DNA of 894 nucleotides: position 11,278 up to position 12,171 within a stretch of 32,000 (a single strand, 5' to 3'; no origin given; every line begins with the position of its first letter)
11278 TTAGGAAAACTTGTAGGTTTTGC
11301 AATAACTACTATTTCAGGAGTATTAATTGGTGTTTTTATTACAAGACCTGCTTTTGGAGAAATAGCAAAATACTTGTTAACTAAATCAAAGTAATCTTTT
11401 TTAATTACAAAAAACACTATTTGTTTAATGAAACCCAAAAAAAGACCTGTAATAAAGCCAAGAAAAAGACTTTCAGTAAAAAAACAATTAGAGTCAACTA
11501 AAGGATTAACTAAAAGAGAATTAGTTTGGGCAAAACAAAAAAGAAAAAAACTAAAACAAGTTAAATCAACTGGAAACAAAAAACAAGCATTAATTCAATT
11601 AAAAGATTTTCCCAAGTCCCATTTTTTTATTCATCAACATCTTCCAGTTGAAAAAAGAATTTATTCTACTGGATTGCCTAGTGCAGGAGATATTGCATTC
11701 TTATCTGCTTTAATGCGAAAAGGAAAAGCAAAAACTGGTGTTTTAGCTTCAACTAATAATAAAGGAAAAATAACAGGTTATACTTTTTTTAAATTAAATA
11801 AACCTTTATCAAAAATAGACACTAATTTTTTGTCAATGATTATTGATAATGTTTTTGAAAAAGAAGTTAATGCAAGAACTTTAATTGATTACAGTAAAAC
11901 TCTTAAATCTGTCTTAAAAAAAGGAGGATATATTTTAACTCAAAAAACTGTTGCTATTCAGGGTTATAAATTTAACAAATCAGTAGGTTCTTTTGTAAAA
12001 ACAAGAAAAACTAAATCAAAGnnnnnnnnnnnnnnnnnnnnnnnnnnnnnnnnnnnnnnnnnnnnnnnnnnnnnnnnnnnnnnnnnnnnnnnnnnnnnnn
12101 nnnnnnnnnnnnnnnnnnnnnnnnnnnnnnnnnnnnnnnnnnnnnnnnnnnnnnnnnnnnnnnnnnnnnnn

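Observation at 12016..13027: Minimal archaeosortase-family gene translationally abutting CDP-archaeol synthase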

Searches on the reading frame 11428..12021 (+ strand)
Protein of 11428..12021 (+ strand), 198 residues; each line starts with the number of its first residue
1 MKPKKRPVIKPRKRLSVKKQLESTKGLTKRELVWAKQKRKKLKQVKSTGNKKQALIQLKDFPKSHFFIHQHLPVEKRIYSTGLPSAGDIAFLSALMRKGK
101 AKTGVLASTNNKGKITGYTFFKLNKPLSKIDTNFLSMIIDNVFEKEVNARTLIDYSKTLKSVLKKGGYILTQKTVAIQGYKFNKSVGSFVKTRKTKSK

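Call 9: search_protein_families(library=pfam, proteins=[window:11428-12021:+], max_evalue=0.001)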
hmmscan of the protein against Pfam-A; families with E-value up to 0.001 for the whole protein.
window:11428-12021:+ (198 aa): 0 families

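Call 100: search_protein_families(library=ncbifam, proteins=[window:11428-12021:+], max_evalue=0.0001)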
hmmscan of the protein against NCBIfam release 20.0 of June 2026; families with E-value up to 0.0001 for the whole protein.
window:11428-12021:+ (198 aa): 0 families
